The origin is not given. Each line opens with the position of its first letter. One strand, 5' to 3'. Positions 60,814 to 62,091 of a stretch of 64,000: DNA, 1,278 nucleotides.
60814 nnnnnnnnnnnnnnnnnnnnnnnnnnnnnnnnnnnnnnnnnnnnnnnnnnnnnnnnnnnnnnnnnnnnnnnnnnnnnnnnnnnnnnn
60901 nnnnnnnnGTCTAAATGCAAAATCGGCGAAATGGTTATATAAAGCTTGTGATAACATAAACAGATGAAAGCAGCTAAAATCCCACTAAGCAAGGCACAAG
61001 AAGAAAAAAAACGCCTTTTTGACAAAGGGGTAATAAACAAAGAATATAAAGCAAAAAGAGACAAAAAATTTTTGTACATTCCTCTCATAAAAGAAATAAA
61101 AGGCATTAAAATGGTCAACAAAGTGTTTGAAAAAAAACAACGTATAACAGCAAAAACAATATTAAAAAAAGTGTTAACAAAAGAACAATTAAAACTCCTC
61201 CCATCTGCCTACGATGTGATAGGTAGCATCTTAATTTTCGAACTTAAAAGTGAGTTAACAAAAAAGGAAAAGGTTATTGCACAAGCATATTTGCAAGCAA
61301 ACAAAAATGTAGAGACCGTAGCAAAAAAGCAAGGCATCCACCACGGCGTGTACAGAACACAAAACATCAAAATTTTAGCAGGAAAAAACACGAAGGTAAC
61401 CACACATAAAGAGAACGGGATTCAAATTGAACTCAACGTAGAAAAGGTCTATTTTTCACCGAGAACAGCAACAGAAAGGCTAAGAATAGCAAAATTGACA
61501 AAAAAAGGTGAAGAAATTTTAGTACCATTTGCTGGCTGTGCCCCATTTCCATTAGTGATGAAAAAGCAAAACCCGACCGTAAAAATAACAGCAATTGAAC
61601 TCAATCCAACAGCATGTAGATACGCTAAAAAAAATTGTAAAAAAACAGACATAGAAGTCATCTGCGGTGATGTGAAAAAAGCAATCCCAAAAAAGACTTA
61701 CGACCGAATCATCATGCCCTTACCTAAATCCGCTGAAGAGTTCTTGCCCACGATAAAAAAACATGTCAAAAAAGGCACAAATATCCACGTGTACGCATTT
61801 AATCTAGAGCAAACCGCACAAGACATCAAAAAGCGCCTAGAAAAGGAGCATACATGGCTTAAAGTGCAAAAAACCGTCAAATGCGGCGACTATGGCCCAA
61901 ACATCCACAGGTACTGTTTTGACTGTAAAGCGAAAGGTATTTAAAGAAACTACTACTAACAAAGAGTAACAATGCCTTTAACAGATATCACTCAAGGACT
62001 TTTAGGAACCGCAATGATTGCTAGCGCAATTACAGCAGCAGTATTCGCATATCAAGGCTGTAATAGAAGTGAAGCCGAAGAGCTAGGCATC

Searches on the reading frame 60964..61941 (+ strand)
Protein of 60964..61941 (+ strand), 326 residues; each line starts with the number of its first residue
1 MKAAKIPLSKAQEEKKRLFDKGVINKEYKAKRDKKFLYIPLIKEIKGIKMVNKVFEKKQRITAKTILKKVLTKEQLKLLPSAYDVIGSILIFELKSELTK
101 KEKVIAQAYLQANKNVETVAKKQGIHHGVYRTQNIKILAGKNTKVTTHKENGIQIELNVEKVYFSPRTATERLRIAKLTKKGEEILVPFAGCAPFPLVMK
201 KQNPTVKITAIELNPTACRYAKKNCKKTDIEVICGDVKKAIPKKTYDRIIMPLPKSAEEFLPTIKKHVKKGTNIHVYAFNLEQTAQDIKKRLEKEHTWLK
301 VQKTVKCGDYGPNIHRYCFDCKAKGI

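Call 23: search_protein_families(library=pfam, proteins=[window:60964-61941:+], max_evalue=0.01)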
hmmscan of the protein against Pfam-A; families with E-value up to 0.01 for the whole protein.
window:60964-61941:+ (326 aa): 9 families
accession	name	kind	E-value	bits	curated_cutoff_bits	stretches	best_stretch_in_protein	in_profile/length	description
PF02475.24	TRM5-TYW2_MTfase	-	4.1e-35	121.6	28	1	146-294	1-154/164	TRM5/TYW2 methyltransferase domain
PF25133.1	TYW2_N_2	-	2.3e-20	72.9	27.7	1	64-143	2-79/79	TYW2 N-terminal domain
PF18093.7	Trm5_N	-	4.8e-10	39.5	22.7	1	5-47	3-45/47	tRNA methyltransferase 5 N-terminal domain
PF05175.20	MTS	-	6.4e-05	23.1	23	1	190-251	40-104/170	Methyltransferase small domain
PF13649.12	Methyltransf_25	-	0.0002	22.4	27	1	200-271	16-96/97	Methyltransferase domain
PF13847.12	Methyltransf_31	-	0.00081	19.5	27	1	195-291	17-125/145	Methyltransferase domain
PF06325.19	PrmA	-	0.0023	17.9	22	0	207-305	186-283/296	Ribosomal protein L11 methyltransferase (PrmA)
PF20750.3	PAP_NTPase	-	0.0057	17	27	1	90-167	30-106/194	Poly(A) polymerase nucleotidyltransferase domain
PF08241.18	Methyltransf_11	-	0.0085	17.2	21.2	0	203-251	18-66/95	Methyltransferase domain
